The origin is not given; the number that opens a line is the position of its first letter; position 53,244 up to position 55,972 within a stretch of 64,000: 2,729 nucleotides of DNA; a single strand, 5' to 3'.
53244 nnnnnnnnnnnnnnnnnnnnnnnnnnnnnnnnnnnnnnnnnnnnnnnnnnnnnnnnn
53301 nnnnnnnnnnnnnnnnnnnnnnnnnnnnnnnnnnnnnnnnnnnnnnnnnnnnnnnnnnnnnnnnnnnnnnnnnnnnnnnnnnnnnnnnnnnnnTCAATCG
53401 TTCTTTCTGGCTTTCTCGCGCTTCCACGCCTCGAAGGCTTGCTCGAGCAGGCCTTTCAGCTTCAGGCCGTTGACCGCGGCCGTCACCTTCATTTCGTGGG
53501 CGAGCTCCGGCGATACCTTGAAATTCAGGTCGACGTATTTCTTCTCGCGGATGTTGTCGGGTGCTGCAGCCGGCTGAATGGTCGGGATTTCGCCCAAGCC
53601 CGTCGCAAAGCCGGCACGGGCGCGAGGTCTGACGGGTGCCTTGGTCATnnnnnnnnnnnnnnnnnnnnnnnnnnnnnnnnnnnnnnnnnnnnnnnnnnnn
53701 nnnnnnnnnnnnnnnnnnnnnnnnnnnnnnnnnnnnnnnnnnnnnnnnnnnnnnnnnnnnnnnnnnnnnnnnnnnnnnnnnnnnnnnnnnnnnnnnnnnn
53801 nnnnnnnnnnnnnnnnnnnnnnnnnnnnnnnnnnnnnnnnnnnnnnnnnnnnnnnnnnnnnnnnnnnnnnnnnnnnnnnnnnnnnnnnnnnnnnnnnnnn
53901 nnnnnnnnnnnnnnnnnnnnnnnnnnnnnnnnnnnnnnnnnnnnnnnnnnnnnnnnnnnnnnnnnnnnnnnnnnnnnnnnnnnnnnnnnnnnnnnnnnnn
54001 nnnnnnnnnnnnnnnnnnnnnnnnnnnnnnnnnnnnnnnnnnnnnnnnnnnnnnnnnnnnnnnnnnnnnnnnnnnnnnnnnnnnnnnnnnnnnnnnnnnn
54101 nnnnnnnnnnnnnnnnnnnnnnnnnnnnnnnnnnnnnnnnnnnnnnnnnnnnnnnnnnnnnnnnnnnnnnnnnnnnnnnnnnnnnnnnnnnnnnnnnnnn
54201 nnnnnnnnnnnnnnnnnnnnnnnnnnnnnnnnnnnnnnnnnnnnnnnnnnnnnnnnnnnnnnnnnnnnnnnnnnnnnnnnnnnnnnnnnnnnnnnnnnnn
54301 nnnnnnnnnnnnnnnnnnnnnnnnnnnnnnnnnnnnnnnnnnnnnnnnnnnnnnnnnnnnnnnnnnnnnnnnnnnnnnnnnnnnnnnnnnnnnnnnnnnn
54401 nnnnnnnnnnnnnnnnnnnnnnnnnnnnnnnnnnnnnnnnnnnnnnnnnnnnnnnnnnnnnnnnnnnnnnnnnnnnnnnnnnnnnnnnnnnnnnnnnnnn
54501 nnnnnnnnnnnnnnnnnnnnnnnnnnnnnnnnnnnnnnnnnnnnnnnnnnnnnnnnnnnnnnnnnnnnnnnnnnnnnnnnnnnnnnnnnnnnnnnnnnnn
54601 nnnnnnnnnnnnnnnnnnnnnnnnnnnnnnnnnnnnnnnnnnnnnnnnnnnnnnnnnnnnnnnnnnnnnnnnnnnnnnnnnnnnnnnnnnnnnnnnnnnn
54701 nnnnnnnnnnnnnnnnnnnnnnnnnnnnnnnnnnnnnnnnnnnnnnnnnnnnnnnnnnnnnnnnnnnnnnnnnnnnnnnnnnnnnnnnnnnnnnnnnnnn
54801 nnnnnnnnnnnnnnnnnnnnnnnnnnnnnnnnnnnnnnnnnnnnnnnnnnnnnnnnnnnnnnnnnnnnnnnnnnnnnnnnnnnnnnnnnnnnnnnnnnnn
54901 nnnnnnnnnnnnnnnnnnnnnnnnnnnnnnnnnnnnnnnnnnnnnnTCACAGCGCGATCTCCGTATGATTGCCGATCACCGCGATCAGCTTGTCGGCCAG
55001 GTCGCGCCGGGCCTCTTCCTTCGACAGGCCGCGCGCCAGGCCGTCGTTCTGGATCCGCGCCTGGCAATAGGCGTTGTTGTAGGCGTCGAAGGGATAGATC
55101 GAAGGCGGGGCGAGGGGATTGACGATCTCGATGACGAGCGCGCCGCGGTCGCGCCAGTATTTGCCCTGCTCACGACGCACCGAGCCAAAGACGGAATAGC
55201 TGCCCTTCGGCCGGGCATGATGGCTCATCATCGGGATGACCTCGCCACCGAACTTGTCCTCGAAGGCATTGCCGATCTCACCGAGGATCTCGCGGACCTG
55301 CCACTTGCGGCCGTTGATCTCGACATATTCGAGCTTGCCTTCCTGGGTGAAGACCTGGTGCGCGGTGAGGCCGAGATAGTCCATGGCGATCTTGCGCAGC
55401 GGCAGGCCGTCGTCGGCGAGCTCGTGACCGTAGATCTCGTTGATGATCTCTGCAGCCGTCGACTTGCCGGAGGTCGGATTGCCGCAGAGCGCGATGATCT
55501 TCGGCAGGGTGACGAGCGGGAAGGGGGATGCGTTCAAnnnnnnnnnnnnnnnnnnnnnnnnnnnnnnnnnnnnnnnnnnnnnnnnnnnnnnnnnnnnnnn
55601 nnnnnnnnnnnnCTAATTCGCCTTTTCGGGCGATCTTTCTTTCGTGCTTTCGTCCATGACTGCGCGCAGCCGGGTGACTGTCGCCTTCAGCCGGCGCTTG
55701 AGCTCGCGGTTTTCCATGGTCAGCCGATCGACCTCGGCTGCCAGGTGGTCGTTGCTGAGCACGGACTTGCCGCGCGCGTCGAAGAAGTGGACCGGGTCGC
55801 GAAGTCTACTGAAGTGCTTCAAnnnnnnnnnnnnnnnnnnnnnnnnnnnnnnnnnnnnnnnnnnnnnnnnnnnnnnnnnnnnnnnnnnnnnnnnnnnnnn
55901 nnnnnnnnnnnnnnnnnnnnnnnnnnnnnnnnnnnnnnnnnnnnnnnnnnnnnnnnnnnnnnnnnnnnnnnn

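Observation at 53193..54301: Type-Ib-like partition cassette (ParA plus small ParG-like protein) with a duplicated ParG C-terminal tail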

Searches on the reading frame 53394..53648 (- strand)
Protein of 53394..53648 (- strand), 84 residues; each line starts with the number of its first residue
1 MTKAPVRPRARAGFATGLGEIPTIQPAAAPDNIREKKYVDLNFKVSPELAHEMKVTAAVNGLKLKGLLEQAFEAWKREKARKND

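Call 3: search_protein_families(library=pfam, proteins=[window:53394-53648:-], max_evalue=0.1)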
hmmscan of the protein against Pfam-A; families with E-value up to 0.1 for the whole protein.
window:53394-53648:- (84 aa): 1 family
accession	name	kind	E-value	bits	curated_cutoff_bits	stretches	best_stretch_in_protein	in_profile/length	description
PF23807.1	RHH_10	-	0.06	14.1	27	1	29-81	14-66/84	Ribbon-helix-helix protein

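Call 4: search_protein_families(library=phrogs, proteins=[window:53394-53648:-], max_evalue=0.01)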
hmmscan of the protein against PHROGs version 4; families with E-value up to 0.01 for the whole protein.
window:53394-53648:- (84 aa): 2 families
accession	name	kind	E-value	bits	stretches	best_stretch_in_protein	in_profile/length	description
phrog_6024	-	unknown function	2.7e-05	25.6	1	34-78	33-78/80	-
phrog_29293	-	unknown function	4.8e-05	24.9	1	24-79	36-91/94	-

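Call 41: find_homologous_proteins(query=window:53394-53648:-, max_evalue=0.001)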
Query window:53394-53648:- (84 aa): 3 proteins with E <= 0.001 among 6 candidates.
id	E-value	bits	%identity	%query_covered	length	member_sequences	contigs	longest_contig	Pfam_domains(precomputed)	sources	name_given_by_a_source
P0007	1.5e-47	177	100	100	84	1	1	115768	-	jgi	jgi:hypothetical protein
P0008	1.6e-40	155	87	100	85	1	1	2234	-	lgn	-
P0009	4.5e-21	93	61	92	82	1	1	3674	-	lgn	-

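Call 42: search_protein_families(library=ncbifam, proteins=[window:53394-53648:-], max_evalue=0.1)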
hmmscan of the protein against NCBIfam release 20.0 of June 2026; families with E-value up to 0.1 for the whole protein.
window:53394-53648:- (84 aa): 0 families

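Call 45: search_solved_structures(query=A4, max_evalue=10, show_alignments=3)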
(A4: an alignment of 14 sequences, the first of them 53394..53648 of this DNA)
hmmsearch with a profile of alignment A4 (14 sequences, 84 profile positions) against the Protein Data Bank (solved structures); distinct sequences matched with E-value up to 10: 8.
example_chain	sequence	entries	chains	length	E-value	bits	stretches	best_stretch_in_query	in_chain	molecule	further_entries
1p94_A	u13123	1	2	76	0.016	19.1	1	39-81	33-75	plasmid partition protein ParG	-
7e4j_A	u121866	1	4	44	0.025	18.5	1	46-72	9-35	Antitoxin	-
2bnw_A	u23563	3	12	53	0.076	16.9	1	44-80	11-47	ORF OMEGA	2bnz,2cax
2kel_A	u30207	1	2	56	0.13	16.2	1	38-82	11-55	Uncharacterized protein 56B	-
1irq_A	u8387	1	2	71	0.13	16.2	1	44-80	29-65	omega transcriptional repressor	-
9kkd_A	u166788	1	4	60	0.68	13.9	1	42-83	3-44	Ribbon-helix-helix protein, CopG family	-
1mnt_A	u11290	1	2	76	0.88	13.5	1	42-70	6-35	MNT REPRESSOR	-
6mfw_A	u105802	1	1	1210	1.9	12.5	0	41-80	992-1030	Linear gramicidin synthase subunit A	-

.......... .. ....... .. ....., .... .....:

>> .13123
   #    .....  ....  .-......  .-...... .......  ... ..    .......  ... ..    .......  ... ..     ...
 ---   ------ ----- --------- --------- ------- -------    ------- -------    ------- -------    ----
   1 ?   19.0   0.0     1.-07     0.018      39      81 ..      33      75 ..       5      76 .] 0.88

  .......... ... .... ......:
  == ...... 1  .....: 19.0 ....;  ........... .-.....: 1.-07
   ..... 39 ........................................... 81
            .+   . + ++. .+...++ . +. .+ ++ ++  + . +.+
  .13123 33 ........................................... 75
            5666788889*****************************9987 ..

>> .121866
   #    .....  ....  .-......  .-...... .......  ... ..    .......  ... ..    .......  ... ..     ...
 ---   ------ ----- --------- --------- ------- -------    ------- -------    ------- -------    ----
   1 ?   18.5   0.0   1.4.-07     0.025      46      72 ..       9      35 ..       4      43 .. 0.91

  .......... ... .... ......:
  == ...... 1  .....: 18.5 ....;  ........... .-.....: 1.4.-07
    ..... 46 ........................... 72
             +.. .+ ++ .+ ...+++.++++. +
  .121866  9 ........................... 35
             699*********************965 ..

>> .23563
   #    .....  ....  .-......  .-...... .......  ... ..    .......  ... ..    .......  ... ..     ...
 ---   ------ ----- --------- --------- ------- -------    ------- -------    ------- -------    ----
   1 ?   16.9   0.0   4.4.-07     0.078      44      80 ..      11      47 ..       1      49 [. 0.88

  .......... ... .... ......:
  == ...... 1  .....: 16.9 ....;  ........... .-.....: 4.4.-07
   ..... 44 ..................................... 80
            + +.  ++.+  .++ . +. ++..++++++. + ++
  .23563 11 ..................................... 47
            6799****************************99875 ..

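Call 46: find_homologous_proteins(query=A4, max_evalue=0.001)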
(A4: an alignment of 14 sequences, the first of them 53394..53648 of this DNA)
Query A4 (14 sequences) (84 aa, profile of the alignment): 111 proteins with E <= 0.001 among 1159 candidates.
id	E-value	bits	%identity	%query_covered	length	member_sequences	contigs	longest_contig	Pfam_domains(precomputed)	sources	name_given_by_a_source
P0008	7.5e-26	108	87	100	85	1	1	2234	-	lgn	-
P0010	2.0e-25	107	32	94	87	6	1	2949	-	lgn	-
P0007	5.9e-25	106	100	100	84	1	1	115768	-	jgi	jgi:hypothetical protein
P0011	8.2e-25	105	33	70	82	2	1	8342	-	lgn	-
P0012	1.1e-24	105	36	80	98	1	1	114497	-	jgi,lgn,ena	-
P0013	7.8e-24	102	40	90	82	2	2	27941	-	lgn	-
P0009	1.1e-23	101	61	92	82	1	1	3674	-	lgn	-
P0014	2.3e-23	100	39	94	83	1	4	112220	-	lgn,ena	-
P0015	4.5e-23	99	35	44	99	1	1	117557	-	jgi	jgi:hypothetical protein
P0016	3.5e-22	97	38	60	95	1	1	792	-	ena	-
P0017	3.6e-22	97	33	89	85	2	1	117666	-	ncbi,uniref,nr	ncbi:hypothetical protein B9J07_27690 [Sinorhizobium sp. LM21]|uniref:hypothetical protein n=1 Tax=S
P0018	4.1e-22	96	35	96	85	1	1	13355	-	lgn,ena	-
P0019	4.2e-22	96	58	93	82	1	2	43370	-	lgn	-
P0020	7.6e-22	96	32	71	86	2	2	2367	-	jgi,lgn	jgi:hypothetical protein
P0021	3.4e-21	93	33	76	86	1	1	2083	-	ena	-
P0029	1.3e-19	88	60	98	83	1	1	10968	-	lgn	-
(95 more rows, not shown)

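Call 49: find_encoding_contigs(protein=P0019, flank=5000, max_places=2)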
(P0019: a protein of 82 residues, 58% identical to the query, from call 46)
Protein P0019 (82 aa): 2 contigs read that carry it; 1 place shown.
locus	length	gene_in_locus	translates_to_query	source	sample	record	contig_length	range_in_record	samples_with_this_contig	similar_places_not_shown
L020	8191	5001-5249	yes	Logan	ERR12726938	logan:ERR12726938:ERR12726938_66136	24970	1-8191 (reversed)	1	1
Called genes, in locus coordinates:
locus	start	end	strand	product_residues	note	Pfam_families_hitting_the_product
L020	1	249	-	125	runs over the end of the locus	-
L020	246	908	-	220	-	PF02195:ParB_N (weak)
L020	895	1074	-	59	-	-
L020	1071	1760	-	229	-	PF02195:ParB_N (weak)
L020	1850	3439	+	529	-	PF00270:DEAD (faint), PF04851:ResIII, PF00271:Helicase_C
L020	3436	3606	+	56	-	-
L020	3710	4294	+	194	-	-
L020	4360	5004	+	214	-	PF01656:CbiA (faint), PF09140:MipZ (faint), PF13614:AAA_31 (faint)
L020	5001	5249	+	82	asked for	-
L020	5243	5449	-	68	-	-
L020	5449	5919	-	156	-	PF00227:Proteasome (faint)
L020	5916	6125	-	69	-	-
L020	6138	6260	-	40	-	-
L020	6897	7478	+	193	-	-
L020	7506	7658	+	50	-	-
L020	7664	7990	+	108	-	-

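Call 50: find_encoding_contigs(protein=P0029, flank=5000, max_places=2)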
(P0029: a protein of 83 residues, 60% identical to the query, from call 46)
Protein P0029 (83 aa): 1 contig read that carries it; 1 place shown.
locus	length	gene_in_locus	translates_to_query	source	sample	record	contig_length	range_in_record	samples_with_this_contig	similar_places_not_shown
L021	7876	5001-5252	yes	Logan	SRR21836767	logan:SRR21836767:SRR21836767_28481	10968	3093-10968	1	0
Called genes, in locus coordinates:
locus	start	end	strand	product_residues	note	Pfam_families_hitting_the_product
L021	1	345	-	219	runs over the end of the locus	PF02195:ParB_N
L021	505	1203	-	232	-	PF02195:ParB_N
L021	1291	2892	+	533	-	PF04851:ResIII, PF00271:Helicase_C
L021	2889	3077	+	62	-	-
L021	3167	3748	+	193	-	-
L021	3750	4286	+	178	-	-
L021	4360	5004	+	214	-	PF01656:CbiA (weak), PF09140:MipZ (weak), PF13614:AAA_31 (faint)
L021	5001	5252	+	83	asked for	-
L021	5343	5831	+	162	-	PF00293:NUDIX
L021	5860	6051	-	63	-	-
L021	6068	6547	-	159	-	-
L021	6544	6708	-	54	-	-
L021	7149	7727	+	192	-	-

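Call 51: find_encoding_contigs(protein=P0009, flank=4000, max_places=2)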
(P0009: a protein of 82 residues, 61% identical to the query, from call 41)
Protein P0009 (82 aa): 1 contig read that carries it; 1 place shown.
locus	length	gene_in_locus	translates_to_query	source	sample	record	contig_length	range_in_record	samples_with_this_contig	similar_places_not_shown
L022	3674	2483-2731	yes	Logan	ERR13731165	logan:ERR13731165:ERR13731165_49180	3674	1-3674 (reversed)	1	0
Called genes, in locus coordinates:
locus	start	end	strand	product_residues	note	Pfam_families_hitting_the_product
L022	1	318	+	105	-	?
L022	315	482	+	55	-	-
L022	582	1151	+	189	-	-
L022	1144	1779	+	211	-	-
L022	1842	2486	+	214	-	PF01656:CbiA (faint), PF09140:MipZ (weak), PF13614:AAA_31 (faint)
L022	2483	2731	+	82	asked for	-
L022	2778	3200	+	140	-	-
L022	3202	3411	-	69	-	-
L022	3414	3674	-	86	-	?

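Call 53: predict_structure(alignment_id=A5)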
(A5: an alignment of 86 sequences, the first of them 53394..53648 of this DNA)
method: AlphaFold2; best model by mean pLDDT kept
length: 84 residues; sequences in the alignment: 86
mean_pLDDT: 76.1   pTM: 0.44
mean pLDDT of the five models: 76.1, 74.0, 73.5, 73.1, 72.9
residues with pLDDT >= 90: 32; 70-90: 16; 50-70: 33; < 50: 3
segments of 3 or more residues with pLDDT < 50: none
pLDDT, mean of each block of 10 residues (from residue 1): 57 53 61 71 89 94 91 93 75
secondary structure, 60 per line:
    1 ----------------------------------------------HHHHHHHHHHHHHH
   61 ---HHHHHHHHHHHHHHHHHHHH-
elements in order: H47-60 H64-83

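Call 57: fold_search(model_id=the predicted structure, library=pdb)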
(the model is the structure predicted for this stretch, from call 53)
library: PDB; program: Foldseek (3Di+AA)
matches with E <= 10: 89; with E <= 0.001: 0
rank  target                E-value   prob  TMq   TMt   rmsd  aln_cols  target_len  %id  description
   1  2cpg_B                3.2e-01  0.98  0.47  0.83   1.1        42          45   19  TRANSCRIPTIONAL REPRESSOR COPG (released 1999-11-19)
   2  7nyw_J                3.2e-01  0.93  0.41  0.27   3.2        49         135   24  Cryo-EM structure of the MukBEF-MatP-DNA head module (released 2021-07-07)
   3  1ea4_E                3.4e-01  0.97  0.46  0.82   1.4        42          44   19  TRANSCRIPTIONAL REPRESSOR COPG/22bp dsDNA COMPLEX (released 2001-07-05)
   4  1b01_A                3.7e-01  0.97  0.46  0.85   1.3        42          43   19  TRANSCRIPTIONAL REPRESSOR COPG/DNA COMPLEX (released 1999-11-19)
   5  1myk_B                3.7e-01  0.91  0.43  0.72   1.9        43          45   21  CRYSTAL STRUCTURE, FOLDING, AND OPERATOR BINDING OF THE HYPERSTABLE ARC REPRESSOR MUTANT PL8 (released 1995-01-26)
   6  9kkd_B                4.3e-01  0.97  0.46  0.84   1.1        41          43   22  the structure of StnY (released 2025-11-19)
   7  6iya_F                4.3e-01  0.89  0.46  0.70   2.5        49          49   12  Structure of the DNA binding domain of antitoxin CopASO (released 2019-01-16)
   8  1ea4_B                4.6e-01  0.95  0.44  0.84   1.2        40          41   20  TRANSCRIPTIONAL REPRESSOR COPG/22bp dsDNA COMPLEX (released 2001-07-05)
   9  1p94_MODEL_1_A        4.6e-01  0.92  0.43  0.47   2.1        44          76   25  NMR Structure of ParG symmetric dimer (released 2004-01-13)
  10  6iya_D                4.6e-01  0.90  0.46  0.73   2.2        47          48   13  Structure of the DNA binding domain of antitoxin CopASO (released 2019-01-16)
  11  7nyw_I                4.6e-01  0.89  0.39  0.25   3.3        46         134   24  Cryo-EM structure of the MukBEF-MatP-DNA head module (released 2021-07-07)
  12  1ea4_F                5.0e-01  0.95  0.48  0.83   1.2        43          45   19  TRANSCRIPTIONAL REPRESSOR COPG/22bp dsDNA COMPLEX (released 2001-07-05)
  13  6iya_C                5.4e-01  0.87  0.44  0.74   1.9        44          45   14  Structure of the DNA binding domain of antitoxin CopASO (released 2019-01-16)
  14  1par_A                5.8e-01  0.85  0.44  0.65   2.1        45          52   20  DNA RECOGNITION BY BETA-SHEETS IN THE ARC REPRESSOR-OPERATOR CRYSTAL STRUCTURE (released 1994-07-31)
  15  7zg6_A                6.8e-01  0.85  0.47  0.69   2.1        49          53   18  TacA1 antitoxin (released 2023-10-11)
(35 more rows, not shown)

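Call 111: search_solved_structures(query=A5, max_evalue=1, show_alignments=1)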
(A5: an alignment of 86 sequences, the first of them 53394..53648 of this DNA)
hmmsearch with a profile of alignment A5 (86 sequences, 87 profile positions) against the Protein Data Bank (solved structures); distinct sequences matched with E-value up to 1: 6.
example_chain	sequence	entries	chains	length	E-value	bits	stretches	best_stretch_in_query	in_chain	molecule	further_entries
1p94_A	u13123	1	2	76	0.03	18.2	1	37-82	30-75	plasmid partition protein ParG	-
1irq_A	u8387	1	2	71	0.039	17.8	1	41-82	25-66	omega transcriptional repressor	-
2bnw_A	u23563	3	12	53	0.044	17.6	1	45-82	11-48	ORF OMEGA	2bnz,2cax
7e4j_A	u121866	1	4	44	0.086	16.7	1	47-78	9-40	Antitoxin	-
2kel_A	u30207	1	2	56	0.2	15.5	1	44-83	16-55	Uncharacterized protein 56B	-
1mnt_A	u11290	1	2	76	0.27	15.1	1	44-73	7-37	MNT REPRESSOR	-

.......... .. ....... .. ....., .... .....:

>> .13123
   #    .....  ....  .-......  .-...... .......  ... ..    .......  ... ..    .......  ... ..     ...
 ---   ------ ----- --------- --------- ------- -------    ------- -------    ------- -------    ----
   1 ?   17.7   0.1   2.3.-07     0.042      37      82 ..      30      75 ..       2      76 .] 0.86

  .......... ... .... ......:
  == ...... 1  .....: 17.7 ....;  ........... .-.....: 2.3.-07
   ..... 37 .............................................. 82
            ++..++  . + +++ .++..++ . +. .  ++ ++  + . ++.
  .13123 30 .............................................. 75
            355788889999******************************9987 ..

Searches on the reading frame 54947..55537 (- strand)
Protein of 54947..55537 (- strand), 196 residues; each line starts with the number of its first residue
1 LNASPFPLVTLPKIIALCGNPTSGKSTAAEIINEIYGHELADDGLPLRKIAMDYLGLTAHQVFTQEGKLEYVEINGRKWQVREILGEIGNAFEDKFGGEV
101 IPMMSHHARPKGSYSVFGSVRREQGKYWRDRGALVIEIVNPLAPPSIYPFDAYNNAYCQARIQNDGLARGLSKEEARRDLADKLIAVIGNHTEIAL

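Call 3: search_protein_families(library=pfam, proteins=[window:54947-55537:-], max_evalue=0.1)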
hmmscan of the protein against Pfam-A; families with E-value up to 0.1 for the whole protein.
window:54947-55537:- (196 aa): 3 families
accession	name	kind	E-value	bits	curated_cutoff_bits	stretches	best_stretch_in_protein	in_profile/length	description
PF13238.12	AAA_18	-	0.037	14.9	29.4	1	15-65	1-34/128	AAA domain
PF21448.3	DNMK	-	0.042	13.9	27.1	0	13-52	1-40/232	Deoxynucleotide monophosphate kinase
PF08433.16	KTI12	-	0.081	12.8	22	0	15-36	4-25/271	Chromatin associated protein KTI12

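Call 4: search_protein_families(library=phrogs, proteins=[window:54947-55537:-], max_evalue=0.01)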
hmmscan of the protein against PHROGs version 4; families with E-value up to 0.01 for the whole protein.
window:54947-55537:- (196 aa): 2 families
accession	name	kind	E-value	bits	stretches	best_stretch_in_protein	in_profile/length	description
phrog_139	-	other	3.1e-15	57.4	1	12-145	83-222/342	deoxynucleoside monophosphate kinase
phrog_10255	-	other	0.0069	17.2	1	13-37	2-26/230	kinase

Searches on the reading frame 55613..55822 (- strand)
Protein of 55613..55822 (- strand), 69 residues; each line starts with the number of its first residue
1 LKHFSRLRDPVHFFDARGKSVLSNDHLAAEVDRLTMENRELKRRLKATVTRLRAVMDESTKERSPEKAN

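Call 3: search_protein_families(library=pfam, proteins=[window:55613-55822:-], max_evalue=0.1)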
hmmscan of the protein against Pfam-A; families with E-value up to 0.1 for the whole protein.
window:55613-55822:- (69 aa): 4 families
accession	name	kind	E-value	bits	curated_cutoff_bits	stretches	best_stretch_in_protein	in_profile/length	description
PF05812.17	Herpes_BLRF2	-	5.8e-05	23.6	25.8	1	23-56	3-36/119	Herpesvirus BLRF2 protein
PF24554.1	DUF7603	-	0.0077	17.4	27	1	19-51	54-86/110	Domain of unknown function (DUF7603)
PF21924.1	XRCC4_CC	-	0.032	14.8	27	1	13-51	14-52/78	XRCC4 coiled-coil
PF02183.23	HALZ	-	0.036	14.7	28.1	0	25-46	15-36/43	Homeobox associated leucine zipper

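Call 4: search_protein_families(library=phrogs, proteins=[window:55613-55822:-], max_evalue=0.01)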
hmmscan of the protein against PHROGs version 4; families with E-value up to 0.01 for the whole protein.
window:55613-55822:- (69 aa): 1 family
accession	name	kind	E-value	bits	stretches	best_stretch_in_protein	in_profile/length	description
phrog_3671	-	unknown function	0.0062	17.7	0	23-47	51-75/87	-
